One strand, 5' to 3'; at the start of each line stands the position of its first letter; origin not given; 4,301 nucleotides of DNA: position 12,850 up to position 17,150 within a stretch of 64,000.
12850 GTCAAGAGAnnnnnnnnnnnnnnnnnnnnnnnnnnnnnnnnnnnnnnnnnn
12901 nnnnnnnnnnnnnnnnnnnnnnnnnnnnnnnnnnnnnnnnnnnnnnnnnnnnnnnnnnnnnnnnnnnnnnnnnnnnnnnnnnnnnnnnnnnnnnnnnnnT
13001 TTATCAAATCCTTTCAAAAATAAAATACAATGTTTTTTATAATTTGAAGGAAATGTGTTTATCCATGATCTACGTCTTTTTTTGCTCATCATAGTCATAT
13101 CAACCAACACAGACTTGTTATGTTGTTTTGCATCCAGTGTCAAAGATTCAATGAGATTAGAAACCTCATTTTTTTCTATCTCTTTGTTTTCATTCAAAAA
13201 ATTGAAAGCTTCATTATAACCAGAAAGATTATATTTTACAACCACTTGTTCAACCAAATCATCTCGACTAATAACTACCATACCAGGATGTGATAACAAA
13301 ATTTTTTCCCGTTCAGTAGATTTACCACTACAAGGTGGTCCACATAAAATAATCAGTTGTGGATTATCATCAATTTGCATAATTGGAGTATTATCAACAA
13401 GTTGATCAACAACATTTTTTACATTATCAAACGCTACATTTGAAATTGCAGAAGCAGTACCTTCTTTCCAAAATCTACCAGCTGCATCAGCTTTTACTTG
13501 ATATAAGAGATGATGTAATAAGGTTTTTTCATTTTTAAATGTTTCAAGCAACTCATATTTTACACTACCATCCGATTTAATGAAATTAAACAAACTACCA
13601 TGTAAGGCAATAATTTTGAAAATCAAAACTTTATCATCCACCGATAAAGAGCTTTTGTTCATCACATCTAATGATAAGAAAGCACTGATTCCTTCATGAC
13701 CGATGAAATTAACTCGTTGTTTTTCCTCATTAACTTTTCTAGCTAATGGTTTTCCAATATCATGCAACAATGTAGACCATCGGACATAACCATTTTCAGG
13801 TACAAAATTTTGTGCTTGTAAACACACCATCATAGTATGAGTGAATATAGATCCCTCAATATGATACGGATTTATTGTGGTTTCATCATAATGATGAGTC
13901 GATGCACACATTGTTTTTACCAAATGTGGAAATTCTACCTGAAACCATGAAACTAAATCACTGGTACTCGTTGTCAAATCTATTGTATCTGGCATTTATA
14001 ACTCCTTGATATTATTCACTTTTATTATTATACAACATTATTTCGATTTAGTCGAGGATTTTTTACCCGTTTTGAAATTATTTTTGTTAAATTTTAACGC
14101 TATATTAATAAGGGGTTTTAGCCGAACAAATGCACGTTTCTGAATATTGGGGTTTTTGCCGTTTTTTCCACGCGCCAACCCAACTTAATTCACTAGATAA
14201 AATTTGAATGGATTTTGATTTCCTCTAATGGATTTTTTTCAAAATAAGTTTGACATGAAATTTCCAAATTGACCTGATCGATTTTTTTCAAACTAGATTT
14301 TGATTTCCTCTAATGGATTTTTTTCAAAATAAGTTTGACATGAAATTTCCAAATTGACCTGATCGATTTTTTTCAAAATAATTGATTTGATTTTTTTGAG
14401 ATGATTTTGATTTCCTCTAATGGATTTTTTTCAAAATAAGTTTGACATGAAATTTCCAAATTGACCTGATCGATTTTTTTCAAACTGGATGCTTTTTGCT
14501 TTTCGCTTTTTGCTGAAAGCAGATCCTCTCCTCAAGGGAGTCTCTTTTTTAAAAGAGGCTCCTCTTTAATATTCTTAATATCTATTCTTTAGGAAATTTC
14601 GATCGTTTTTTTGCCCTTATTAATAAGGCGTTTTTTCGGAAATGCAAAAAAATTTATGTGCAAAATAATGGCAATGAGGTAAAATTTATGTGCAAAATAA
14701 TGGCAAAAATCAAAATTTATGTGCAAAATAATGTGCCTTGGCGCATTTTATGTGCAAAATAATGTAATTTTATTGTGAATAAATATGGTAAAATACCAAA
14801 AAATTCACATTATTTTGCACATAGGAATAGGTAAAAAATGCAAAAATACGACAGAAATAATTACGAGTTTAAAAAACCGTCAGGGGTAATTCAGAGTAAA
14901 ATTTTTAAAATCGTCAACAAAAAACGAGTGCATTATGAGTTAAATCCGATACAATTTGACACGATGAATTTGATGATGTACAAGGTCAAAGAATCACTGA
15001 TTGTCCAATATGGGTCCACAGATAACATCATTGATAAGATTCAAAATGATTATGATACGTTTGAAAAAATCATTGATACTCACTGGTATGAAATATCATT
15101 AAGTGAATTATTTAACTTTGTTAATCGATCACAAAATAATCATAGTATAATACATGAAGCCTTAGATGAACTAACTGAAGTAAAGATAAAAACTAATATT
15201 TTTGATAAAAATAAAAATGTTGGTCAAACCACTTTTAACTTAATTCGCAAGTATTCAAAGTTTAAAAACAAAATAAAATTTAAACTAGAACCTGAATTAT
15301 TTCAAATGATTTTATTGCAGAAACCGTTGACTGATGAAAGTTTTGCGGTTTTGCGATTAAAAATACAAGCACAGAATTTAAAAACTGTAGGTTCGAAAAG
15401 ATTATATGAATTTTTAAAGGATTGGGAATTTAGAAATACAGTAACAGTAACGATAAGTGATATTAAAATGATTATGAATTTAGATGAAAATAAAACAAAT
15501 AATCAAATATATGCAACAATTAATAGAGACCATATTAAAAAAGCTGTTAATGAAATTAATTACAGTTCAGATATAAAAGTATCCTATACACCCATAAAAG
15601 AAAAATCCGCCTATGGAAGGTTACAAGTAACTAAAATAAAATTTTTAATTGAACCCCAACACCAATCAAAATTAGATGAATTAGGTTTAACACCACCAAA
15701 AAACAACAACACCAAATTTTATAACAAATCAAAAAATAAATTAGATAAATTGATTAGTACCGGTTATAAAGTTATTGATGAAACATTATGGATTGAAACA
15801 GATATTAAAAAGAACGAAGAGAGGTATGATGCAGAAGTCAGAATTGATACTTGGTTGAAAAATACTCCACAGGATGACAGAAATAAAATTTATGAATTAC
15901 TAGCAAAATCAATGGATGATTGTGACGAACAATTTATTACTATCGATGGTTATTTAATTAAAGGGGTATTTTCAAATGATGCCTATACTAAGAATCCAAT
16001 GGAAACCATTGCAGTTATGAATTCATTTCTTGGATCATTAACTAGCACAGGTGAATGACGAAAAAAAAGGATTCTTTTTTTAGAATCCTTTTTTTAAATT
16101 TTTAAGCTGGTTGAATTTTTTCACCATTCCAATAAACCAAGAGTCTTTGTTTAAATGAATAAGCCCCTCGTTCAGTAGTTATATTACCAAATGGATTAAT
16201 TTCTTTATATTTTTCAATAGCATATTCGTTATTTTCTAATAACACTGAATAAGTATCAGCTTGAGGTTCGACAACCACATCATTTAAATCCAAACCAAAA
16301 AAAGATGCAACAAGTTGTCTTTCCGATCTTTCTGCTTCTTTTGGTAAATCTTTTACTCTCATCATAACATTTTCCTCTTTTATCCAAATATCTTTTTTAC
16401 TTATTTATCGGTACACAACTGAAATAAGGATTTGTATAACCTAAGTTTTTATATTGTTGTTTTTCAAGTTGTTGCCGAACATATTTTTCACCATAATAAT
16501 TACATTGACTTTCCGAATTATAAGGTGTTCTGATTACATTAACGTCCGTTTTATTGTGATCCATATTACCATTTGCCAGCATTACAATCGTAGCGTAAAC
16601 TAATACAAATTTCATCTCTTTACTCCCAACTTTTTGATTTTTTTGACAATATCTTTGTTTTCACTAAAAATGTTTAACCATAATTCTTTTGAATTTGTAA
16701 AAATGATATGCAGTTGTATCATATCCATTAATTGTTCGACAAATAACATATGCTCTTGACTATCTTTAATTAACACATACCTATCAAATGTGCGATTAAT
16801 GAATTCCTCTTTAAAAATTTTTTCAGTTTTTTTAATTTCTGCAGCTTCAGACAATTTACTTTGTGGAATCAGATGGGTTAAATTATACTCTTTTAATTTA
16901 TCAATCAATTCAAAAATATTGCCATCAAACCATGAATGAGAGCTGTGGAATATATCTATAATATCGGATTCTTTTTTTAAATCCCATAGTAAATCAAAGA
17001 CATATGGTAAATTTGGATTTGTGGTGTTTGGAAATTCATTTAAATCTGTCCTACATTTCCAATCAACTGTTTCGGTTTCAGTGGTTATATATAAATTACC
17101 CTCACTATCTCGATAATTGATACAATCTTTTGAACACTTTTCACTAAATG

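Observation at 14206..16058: Plasmid-like iteron origin and Rep gene inside a phage genome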

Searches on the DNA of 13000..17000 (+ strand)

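Call 8: search_dna_similar(query=window:13000-17000:+, collection=phages, mode=near)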
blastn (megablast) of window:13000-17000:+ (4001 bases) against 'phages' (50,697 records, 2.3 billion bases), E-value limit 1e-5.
No match.

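Call 9: search_dna_similar(query=window:13000-17000:+, collection=plasmids, mode=near)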
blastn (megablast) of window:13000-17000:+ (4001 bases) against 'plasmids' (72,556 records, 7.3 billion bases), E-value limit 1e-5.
No match.

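Call 27: search_rna_families(source=window, start=13900, end=15000, threshold=evalue, max_evalue=1)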
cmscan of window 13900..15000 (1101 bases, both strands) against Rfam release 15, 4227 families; matches with E-value up to 1: 10.
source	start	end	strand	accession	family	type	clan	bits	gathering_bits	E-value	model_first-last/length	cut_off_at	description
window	14719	14822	-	RF04134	MIR7504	Gene; miRNA;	-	22.7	83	0.33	1-124/124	no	MIR7504 microRNA precursor family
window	14422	14565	+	RF04180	BTnc231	Gene; sRNA;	-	22.4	80.4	0.051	1-154/154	no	Bacteroides sRNA BTnc231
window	14750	14820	-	RF04127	MIR8007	Gene; miRNA;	-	22.4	195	0.1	1-226/226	no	MIR8007 microRNA precursor family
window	14741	14831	+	RF00053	mir-7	Gene; miRNA;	-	22.2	51.8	0.095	1-91/91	no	mir-7 microRNA precursor family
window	14717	14824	+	RF04128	MIR8562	Gene; miRNA;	-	21.9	211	0.18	1-242/242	no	MIR8562 microRNA precursor family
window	14741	14832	-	RF00053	mir-7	Gene; miRNA;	-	20.4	51.8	0.28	1-91/91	no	mir-7 microRNA precursor family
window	14717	14824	-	RF04112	MIR5512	Gene; miRNA;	-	19.9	139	0.97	1-132/132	no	MIR5512 microRNA precursor family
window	14746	14826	+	RF01061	mir-548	Gene; miRNA;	-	19.6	90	0.97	1-84/84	no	mir-548 microRNA precursor family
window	14433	14562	+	RF02634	EF3314_EF3315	Gene; sRNA;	-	19.3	100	0.08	1-141/141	no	Enterococcus sRNA EF3314_EF3315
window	14534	14631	-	RF04180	BTnc231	Gene; sRNA;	-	18.2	80.4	0.56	1-154/154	no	Bacteroides sRNA BTnc231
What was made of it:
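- Tried and rejected: Rfam gave only sub-threshold noise (call 27).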

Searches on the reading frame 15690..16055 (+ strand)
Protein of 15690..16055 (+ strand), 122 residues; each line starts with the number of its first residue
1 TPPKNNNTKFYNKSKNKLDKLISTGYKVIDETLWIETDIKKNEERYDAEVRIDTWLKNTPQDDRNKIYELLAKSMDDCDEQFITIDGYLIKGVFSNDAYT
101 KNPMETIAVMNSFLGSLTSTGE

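Call 63: search_protein_families(library=pfam, proteins=[window:15690-16055:+], max_evalue=0.1)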
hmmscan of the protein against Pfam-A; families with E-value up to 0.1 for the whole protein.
window:15690-16055:+ (122 aa): 1 family
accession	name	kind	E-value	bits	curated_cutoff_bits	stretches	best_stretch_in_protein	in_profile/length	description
PF01759.27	NTR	-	0.079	13.2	21.9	0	38-95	17-74/106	UNC-6/NTR/C345C module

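Call 71: search_protein_representatives(protein=window:15690-16055:+)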
Query: 122 residues. Proteins with E-value up to 0.001 (for the whole library): 29; up to 1e-10: 21; up to 1e-30: 8. The best 29 are listed.
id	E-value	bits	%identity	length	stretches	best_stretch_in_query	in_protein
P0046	3.8e-36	140.2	100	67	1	56-122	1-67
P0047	5.2e-36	139.7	58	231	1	6-114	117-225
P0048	6.9e-36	139.3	59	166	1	7-113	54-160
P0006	3.2e-35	137.2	58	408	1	8-115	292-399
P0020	5.5e-35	136.4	54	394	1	5-113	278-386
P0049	3.1e-34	134.0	58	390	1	8-114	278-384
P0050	5.4e-34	133.2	58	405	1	5-117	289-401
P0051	7.0e-32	126.4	54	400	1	7-113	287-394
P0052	1.7e-30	122.0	50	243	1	8-118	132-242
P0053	6.2e-27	110.4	48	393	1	8-113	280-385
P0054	3.4e-25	104.8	66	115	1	3-76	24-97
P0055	1.7e-22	96.1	45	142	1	9-112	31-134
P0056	1.8e-22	96.1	41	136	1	6-114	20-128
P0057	5.3e-22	94.5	43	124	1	15-117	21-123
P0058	6.0e-18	81.5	42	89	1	33-117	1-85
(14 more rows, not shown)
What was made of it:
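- Closest known: Rep_3-like proteins already annotated in uncultured phages. Different: The C-terminal domain defines a separate small clade (call 71).
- It is restricted to this clade, with 29 representative clusters among 1.84 billion proteins (call 71).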

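Call 79: predict_structure(alignment_id=A4)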
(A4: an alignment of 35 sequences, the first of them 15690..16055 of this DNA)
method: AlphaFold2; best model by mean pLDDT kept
length: 122 residues; sequences in the alignment: 35
mean_pLDDT: 89.2   pTM: 0.75
mean pLDDT of the five models: 89.2, 88.7, 87.8, 87.7, 87.3
residues with pLDDT >= 90: 94; 70-90: 17; 50-70: 7; < 50: 4
segments of 3 or more residues with pLDDT < 50: 1-3
pLDDT, mean of each block of 10 residues (from residue 1): 58 91 92 91 93 96 95 90 95 95 96 86 51
secondary structure, 60 per line:
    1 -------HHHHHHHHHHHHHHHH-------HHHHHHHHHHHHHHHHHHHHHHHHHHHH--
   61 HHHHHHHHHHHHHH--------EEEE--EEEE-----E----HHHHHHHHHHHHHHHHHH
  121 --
elements in order: H8-23 H31-58 H61-74 E83-86 E89-92 H103-120
